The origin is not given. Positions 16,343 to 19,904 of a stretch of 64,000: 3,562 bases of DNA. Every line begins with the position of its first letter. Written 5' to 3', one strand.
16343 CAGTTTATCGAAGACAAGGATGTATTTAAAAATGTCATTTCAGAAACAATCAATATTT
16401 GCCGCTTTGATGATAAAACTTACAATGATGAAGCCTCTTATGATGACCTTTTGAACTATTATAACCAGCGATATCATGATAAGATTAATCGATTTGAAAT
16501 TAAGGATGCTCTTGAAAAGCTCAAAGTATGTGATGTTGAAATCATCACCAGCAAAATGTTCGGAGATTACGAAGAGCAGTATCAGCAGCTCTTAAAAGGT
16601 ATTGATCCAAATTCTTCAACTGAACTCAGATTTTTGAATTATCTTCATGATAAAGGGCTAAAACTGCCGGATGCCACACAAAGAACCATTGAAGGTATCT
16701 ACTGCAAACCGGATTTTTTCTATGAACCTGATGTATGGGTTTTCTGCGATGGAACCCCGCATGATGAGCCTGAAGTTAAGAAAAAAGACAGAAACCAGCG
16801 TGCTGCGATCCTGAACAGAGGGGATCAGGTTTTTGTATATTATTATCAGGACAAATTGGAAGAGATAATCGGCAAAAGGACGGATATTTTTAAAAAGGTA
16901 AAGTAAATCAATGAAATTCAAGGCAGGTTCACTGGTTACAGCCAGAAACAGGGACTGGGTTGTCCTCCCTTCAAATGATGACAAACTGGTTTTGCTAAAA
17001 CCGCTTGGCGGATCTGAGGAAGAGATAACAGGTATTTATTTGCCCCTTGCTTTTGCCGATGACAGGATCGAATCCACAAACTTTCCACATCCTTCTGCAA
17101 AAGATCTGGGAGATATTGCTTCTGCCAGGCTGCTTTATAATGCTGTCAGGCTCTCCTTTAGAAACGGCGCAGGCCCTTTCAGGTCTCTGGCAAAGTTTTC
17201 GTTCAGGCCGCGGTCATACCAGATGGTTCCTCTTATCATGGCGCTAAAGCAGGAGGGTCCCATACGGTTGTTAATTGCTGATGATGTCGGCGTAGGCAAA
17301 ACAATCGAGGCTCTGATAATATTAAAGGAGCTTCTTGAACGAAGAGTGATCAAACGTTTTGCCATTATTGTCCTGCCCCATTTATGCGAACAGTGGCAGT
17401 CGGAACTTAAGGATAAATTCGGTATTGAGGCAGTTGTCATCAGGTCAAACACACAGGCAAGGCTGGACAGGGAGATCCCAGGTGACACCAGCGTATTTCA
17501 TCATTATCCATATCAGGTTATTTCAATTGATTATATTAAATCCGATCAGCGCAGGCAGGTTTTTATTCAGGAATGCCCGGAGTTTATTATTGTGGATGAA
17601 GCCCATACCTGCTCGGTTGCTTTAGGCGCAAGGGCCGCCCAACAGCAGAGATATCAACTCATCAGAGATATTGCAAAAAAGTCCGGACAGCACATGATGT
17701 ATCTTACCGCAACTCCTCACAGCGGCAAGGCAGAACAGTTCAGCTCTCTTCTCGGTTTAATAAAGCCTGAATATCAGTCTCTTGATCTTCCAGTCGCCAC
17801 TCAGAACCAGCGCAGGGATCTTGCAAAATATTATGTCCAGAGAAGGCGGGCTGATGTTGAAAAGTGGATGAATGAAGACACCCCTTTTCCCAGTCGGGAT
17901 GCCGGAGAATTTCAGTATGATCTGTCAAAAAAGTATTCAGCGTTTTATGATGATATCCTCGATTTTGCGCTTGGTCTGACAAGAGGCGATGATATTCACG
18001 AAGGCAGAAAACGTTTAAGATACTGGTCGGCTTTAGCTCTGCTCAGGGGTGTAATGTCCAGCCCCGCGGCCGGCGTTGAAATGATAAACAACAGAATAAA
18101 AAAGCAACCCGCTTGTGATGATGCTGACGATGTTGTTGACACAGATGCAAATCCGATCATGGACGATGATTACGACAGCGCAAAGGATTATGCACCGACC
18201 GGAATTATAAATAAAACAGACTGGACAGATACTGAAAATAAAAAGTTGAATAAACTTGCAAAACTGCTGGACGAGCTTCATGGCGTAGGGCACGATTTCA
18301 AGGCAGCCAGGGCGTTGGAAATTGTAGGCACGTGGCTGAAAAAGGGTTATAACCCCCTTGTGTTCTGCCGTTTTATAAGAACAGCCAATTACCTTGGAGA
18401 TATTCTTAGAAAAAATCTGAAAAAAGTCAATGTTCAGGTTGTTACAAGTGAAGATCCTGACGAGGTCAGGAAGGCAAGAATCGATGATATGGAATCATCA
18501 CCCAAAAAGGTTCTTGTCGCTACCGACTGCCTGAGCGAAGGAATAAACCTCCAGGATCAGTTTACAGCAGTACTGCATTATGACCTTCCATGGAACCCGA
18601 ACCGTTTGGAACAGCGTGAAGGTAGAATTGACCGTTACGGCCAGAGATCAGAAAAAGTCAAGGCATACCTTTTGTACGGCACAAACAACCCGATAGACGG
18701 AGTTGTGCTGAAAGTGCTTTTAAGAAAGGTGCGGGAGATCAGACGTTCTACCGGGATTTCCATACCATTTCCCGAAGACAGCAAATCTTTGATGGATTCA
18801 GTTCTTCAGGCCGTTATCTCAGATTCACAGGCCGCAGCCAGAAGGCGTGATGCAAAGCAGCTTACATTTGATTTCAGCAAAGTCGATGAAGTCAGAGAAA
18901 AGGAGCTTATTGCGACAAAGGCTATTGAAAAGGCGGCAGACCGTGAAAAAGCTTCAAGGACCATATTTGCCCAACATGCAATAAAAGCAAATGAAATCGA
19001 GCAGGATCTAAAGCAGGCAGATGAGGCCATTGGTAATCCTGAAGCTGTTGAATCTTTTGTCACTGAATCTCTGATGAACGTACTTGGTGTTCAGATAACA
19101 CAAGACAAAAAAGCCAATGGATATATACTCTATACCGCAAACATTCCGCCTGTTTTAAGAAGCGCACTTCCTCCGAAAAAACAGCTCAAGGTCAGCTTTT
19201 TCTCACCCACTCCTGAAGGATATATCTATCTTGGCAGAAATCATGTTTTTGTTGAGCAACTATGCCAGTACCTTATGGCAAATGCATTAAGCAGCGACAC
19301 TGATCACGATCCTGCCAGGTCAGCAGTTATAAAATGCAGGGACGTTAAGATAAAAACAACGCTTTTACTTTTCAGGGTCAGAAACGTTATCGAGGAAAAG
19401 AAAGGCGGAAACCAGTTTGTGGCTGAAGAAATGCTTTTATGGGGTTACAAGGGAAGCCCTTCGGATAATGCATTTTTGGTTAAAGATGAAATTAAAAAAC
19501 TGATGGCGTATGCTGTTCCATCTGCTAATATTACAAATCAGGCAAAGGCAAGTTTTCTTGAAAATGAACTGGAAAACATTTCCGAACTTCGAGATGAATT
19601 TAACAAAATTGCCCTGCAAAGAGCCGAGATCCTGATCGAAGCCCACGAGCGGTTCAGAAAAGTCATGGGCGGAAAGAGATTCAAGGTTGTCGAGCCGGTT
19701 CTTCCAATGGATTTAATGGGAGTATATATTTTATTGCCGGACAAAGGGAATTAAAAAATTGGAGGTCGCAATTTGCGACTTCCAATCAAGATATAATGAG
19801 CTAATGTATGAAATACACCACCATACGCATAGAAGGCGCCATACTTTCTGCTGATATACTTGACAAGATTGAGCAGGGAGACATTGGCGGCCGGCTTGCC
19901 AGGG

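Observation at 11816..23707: DISARM-class-1-like module with fused DrmA/DrmB-type helicase, different gene order and no PLD gene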

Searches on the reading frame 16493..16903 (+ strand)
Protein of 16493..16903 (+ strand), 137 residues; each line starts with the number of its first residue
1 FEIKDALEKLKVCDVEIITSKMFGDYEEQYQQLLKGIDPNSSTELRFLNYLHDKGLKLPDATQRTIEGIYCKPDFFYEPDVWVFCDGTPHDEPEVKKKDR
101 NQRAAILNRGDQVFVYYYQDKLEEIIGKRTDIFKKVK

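Call 34: search_protein_families(library=pfam, proteins=[window:16493-16903:+], max_evalue=10)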
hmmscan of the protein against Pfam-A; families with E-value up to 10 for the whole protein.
window:16493-16903:+ (137 aa): 3 families
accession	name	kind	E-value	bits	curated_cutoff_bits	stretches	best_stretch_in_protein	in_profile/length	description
PF15574.11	Imm48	-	0.04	14.1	25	1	98-137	84-123/123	Immunity protein 48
PF22587.1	DNApolII_insertion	-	0.14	12.6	27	1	54-72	26-44/61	DNA polymerase II, insertion domain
PF08926.16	DUF1908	-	0.14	11.6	27.5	1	10-78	177-245/281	Domain of unknown function (DUF1908)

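Call 40: search_solved_structures(query=A1, max_evalue=10, show_alignments=3)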
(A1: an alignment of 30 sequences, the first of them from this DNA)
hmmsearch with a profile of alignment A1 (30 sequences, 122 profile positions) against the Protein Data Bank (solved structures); distinct sequences matched with E-value up to 10: 4.
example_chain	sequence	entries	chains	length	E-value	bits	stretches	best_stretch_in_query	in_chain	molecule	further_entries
9ijj_4M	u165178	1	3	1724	0.87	12.8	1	45-84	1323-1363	Sperm flagellar protein 2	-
3wa8_A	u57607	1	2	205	1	12.6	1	15-60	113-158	CRISPR-associated protein, Cse2 family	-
2jif_A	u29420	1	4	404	1.1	12.4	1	4-41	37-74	SHORT/BRANCHED CHAIN SPECIFIC ACYL-COA DEHYDROGENASE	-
2g3v_A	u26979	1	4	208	2.8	11.2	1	14-63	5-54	CAG pathogenicity island protein 13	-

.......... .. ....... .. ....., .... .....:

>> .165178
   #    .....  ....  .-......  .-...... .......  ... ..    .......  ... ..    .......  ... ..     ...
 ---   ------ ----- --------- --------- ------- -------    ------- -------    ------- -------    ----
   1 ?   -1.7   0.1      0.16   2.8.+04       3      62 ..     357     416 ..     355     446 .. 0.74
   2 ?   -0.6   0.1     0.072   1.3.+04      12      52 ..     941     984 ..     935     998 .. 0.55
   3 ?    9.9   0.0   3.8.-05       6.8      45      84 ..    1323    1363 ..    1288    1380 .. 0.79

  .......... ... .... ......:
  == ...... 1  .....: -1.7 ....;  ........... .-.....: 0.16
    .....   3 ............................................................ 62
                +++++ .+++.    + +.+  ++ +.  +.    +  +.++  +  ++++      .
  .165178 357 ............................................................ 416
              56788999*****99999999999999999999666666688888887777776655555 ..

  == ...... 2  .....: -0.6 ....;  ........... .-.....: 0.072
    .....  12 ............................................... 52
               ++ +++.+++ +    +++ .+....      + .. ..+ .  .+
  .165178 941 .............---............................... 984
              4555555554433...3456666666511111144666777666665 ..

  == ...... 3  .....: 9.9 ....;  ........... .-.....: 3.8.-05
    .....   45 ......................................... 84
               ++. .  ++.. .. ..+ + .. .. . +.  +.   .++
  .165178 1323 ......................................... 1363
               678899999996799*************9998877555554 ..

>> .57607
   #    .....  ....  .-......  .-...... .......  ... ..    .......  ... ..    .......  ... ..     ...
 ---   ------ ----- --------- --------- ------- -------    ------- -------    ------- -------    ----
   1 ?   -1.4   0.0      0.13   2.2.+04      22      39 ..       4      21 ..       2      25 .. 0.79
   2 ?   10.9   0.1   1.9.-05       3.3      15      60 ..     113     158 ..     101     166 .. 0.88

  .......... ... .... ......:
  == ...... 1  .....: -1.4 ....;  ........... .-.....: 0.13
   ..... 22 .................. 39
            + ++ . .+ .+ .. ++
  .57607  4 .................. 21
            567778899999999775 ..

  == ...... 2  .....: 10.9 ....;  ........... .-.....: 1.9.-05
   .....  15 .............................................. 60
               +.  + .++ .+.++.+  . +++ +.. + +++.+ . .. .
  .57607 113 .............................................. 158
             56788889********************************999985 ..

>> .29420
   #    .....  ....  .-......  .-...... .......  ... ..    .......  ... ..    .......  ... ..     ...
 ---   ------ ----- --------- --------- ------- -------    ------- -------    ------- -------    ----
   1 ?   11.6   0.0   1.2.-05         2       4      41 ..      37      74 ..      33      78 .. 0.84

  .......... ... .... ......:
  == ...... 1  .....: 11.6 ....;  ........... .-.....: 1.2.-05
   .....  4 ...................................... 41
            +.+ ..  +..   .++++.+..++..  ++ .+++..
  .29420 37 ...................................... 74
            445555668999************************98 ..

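Call 41: search_protein_families(library=pfam, alignment_id=A1, max_evalue=10)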
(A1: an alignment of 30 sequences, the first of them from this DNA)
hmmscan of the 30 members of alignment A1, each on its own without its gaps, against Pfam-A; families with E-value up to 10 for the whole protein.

A. member 1, seq(122 aa): 2 families
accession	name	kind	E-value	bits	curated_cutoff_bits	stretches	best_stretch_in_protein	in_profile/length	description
PF15574.11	Imm48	-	0.034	14.4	25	1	83-122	84-123/123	Immunity protein 48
PF22587.1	DNApolII_insertion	-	0.13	12.7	27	1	39-57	26-44/61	DNA polymerase II, insertion domain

B. families by the number of members that match (of 30 scanned): 14 families
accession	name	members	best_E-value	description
PF00589.27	Phage_integrase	3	0.026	Phage integrase family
PF22587.1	DNApolII_insertion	2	0.13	DNA polymerase II, insertion domain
PF07065.19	D123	1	0.0043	D123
PF04480.18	DUF559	1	0.01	Protein of unknown function (DUF559)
PF09111.16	SLIDE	1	0.013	SLIDE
PF23264.1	DUF7073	1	0.022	Domain of unknown function (DUF7073)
PF15574.11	Imm48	1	0.034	Immunity protein 48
PF17339.8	PH_15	1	0.041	PH domain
PF17797.7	RL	1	0.1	RL domain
PF09781.14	NDUF_B5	1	0.11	NADH:ubiquinone oxidoreductase, NDUFB5/SGDH subunit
PF20407.5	DUF1583_N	1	0.13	Domain of unknown function (DUF1583_N)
PF02214.28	BTB_2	1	0.17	BTB/POZ domain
PF19973.4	TCAD7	1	0.28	Ternary complex associated domain 7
PF19658.4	DUF6161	1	0.42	Family of unknown function (DUF6161)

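Call 52: predict_structure(alignment_id=A1)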
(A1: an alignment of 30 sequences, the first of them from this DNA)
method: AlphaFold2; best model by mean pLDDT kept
length: 122 residues; sequences in the alignment: 30
mean_pLDDT: 89.1   pTM: 0.82
mean pLDDT of the five models: 89.1, 88.8, 87.6, 87.5, 87.2
residues with pLDDT >= 90: 90; 70-90: 22; 50-70: 9; < 50: 1
segments of 3 or more residues with pLDDT < 50: none
pLDDT, mean of each block of 10 residues (from residue 1): 59 92 92 96 89 87 93 92 94 95 95 91 70
secondary structure, 60 per line:
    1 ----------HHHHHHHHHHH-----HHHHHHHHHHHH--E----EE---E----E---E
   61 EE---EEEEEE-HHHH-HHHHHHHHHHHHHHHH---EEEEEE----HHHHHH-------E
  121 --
elements in order: H11-21 H27-38 E60-62 E66-71 H73-76 H78-93 E97-102 H107-112

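Call 56: fold_search(model_id=the predicted structure, library=pdb)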
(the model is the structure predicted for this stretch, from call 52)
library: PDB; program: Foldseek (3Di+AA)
matches with E <= 10: 606; with E <= 0.001: 0
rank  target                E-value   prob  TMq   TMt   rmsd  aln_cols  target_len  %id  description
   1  2p14                  4.3e-02  0.44  0.32  0.24   9.0       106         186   13  Crystal structure of small subunit (R.BspD6I2) of the heterodimeric restriction endonuclease R.BspD6I (released 2008-03-11)
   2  6z1p_AS               6.0e-02  0.90  0.51  0.11   6.5       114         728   16  Structure of the mitochondrial ribosome from Tetrahymena thermophila (released 2020-06-24)
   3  3r3p_B                9.0e-02  0.93  0.48  0.58   4.5        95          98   17  Homing Endonuclease I-Bth0305I Catalytic Domain (released 2011-10-05)
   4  3r3p_A                1.0e-01  0.97  0.53  0.64   3.5        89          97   17  Homing Endonuclease I-Bth0305I Catalytic Domain (released 2011-10-05)
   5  4zqu_A                1.7e-01  0.38  0.30  0.30  13.1        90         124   10  CdiA-CT/CdiI toxin and immunity complex from Yersinia pseudotuberculosis (released 2015-10-28)
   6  9ixm_A                3.0e-01  0.35  0.37  0.05   4.7        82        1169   22  Cryo-EM structure of Lactobacillus casei DdmDE bound with DNA (released 2025-01-01)
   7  9ix4_B                5.0e-01  0.25  0.36  0.05   4.6        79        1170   19  Cryo-EM structure of Lactobacillus casei DdmD dimer bound with DNA (released 2025-01-01)
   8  5mv0_D                5.7e-01  0.16  0.33  0.24   7.1       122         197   10  Structure of an N-terminal domain of a reptarenavirus L protein (released 2017-05-17)
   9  5mv0_A                5.7e-01  0.15  0.34  0.24   8.6       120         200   10  Structure of an N-terminal domain of a reptarenavirus L protein (released 2017-05-17)
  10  2vgn_B                6.1e-01  0.38  0.28  0.11   7.4        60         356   17  Structure of S. cerevisiae Dom34, a translation termination-like factor involved in RNA quality control pathways and i (released 2008-01-22)
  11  5mv0_C                6.1e-01  0.15  0.33  0.24   7.3       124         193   10  Structure of an N-terminal domain of a reptarenavirus L protein (released 2017-05-17)
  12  6z67_E                7.0e-01  0.33  0.24  0.14   5.8        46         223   13  FtsE structure of Streptococcus pneumoniae in complex with AMPPNP at 2.4 A resolution (released 2020-09-02)
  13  8y9b_A                7.5e-01  0.18  0.27  0.46  11.1        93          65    8  TcdB1 in complex with mini-binder (released 2024-08-28)
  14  2cxc                  8.6e-01  0.10  0.24  0.22  11.1        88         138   16  Crystal structure of archaeal transcription termination factor NusA (released 2005-12-28)
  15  4qbn_A                9.2e-01  0.23  0.42  0.51   4.9        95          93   17  VRR_NUC domain (released 2014-09-10)
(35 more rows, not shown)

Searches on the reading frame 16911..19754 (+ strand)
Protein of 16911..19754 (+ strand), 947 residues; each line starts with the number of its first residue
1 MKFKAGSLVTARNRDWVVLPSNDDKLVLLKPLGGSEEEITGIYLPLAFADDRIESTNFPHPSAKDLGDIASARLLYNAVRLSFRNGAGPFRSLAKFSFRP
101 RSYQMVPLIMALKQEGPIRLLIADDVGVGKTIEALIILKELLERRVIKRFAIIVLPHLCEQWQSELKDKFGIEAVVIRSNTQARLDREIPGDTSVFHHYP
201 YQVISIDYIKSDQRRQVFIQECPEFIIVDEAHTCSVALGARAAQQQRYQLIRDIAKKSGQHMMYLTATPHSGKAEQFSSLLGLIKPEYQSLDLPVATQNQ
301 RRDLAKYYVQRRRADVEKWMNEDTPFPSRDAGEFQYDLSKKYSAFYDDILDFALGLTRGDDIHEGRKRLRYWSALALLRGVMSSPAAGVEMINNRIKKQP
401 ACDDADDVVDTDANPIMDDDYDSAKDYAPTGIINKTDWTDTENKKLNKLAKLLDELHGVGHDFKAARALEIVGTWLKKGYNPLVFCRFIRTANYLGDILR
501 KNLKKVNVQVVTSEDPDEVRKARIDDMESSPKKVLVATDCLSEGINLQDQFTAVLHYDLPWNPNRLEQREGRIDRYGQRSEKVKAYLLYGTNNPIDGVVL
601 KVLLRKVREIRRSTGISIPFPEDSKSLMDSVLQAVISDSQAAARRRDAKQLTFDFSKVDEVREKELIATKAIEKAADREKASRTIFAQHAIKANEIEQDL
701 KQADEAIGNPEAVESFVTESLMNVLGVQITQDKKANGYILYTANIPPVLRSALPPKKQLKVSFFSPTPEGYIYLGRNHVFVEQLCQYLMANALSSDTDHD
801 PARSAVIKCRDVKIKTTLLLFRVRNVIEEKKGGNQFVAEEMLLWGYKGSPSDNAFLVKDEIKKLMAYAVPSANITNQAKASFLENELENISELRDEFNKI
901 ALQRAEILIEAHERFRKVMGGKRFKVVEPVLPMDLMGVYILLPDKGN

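Call 3: search_protein_families(library=padloc, proteins=[window:16911-19754:+], max_evalue=0.001)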
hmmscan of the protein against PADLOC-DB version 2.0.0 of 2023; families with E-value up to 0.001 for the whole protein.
window:16911-19754:+ (947 aa): 51 families (the best 25 are shown)
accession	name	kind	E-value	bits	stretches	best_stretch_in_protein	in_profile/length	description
PDLC02853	DpdE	-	4.1e-172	572.5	1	2-944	4-972/985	DpdE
PDLC02621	DrmD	-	1e-82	276.9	1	89-905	115-935/1040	DrmD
PDLC02572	DrmA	-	4.1e-59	198.5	1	89-616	112-666/1043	DrmA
PDLC00659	HmaA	-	9.5e-53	177.3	2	72-398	77-397/1176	SNF2 helicase / DEAD-box helicase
PDLC02633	DrmD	-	3.7e-51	172.1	2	100-335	126-365/839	DrmD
PDLC02500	BrxHI|BrxHII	-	4.3e-49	165.9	1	95-616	86-611/933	BrxHI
PDLC02620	DrmD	-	2.7e-48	162.7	1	99-616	99-615/1060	DrmD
PDLC02504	BrxHI|BrxHII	-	2.7e-48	162.6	1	77-678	87-684/971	BrxHII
PDLC02632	DrmD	-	4.1e-47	159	1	101-584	125-632/662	DrmD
PDLC02619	DrmD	-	3.6e-38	129.3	2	109-273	45-197/872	DrmD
PDLC02843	DpdE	-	6.7e-38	128.2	2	443-589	531-681/1091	DpdE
PDLC02840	DpdE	-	1.9e-37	127.1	2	119-292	178-325/1091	DpdE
PDLC02634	DrmD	-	1.2e-36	123.9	2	92-354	86-338/900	DrmD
PDLC02623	DrmD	-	2.6e-36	122.8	2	483-615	533-661/1040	DrmD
PDLC02193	PLD_Helicase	-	1.3e-35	120.9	2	112-285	240-428/905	-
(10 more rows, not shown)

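Call 4: search_protein_families(library=pfam, proteins=[window:16911-19754:+], max_evalue=0.01)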
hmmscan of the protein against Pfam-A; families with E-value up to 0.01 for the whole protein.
window:16911-19754:+ (947 aa): 4 families
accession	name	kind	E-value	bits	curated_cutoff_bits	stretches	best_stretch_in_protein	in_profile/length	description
PF00271.37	Helicase_C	-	3.5e-18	66.3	23.5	1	472-577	10-110/110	Helicase conserved C-terminal domain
PF00176.29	SNF2-rel_dom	-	2.8e-15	56.6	24.9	1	110-287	10-181/290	SNF2-related domain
PF04851.21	ResIII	-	5.7e-12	46.3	22.5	1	99-270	3-163/164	Type III restriction enzyme, res subunit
PF00270.35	DEAD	-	2.9e-09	37.3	26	1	119-273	16-163/167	DEAD/DEAH box helicase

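Call 33: search_protein_families(library=ncbifam, proteins=[window:16911-19754:+], max_evalue=0.001)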
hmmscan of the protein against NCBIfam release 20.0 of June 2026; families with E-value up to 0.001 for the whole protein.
window:16911-19754:+ (947 aa): 18 families
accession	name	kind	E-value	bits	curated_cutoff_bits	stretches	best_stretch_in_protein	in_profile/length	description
NF038317.1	DISARM_DrmD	equivalog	4.6e-89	300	610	1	4-906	3-921/1021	DISARM system SNF2-like helicase DrmD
NF041062.1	DpdE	equivalog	9.5e-55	186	500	2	311-592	414-657/1048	protein DpdE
NF042964.1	phospholipD_antiphage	equivalog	2.5e-43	148.6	1100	2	375-614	600-826/895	phospholipase D-like domain-containing anti-phage protein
NF038318.1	DISARM_DrmD_b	equivalog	7.4e-38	130.2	950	2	109-273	42-194/868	DISARM system SNF2-like helicase DrmD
NF003426.0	PRK04914.1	equivalog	1.2e-33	116.4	576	2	118-306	171-354/959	RNA polymerase-associated protein RapA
TIGR04095.1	dnd_restrict_1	equivalog_domain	3.5e-15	55.9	600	2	98-246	7-153/451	DNA phosphorothioation system restriction enzyme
NF058637.1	helic_SCO1167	equivalog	1.9e-07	29.5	1200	1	470-581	770-879/932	SCO1167/SCO6262 family helicase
NF041790.1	anti-phage_ZorD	equivalog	2.2e-07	29.2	1500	0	121-176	608-664/1035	type I Zorya anti-phage system protein ZorD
NF008394.0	PRK11192.1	equivalog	1e-06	27.9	507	1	482-580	250-345/441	ATP-dependent RNA helicase SrmB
TIGR02621.3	cas3_GSU0051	exception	1e-06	27.9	400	1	439-586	250-383/854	type I-G CRISPR-associated helicase/endonuclease Cas3g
NF007882.0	PRK10590.1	equivalog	5.1e-06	25.7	743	1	482-578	248-341/456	ATP-dependent RNA helicase RhlE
TIGR01389.1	recQ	equivalog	1.4e-05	23.7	640.2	1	507-590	250-329/591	DNA helicase RecQ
NF053711.1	RNA_heli_RhlE1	exception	3.9e-05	22.6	750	1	483-583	248-345/434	RNA helicase RhlE1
NF053675.1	pilus_reg_Snf2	equivalog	3.9e-05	21.9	1100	0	121-233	607-709/1029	pilus expression-regulating Snf2 family helicase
TIGR01587.1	cas3_core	equivalog_domain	9.5e-05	21.7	102.45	0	476-587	219-331/358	CRISPR-associated helicase Cas3'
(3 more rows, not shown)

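Call 69: search_solved_structures(query=window:16911-19754:+, max_evalue=1e-8)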
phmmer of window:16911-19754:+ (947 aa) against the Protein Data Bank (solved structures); distinct sequences matched with E-value up to 1e-8: 7.
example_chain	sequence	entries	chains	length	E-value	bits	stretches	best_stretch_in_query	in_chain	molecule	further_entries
6bog_A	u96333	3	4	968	1.2e-18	69.6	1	116-287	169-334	RNA polymerase-associated protein RapA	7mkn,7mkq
7m8e_F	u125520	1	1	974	1.2e-18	69.6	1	116-287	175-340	RNA polymerase-associated protein RapA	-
8so8_A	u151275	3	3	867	1.3e-18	69.5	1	118-287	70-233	RNA polymerase-associated protein RapA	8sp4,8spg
4s20_K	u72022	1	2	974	1.6e-18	69.2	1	116-286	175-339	RNA polymerase-associated protein RapA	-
8t0l_F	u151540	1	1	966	9.6e-18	66.6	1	117-287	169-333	RNA polymerase-associated protein RapA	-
3mwy_W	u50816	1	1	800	1e-09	40.1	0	474-596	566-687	Chromo domain-containing protein 1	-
9n6h_K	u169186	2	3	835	1.1e-09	39.9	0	474-596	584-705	Chromo domain-containing protein 1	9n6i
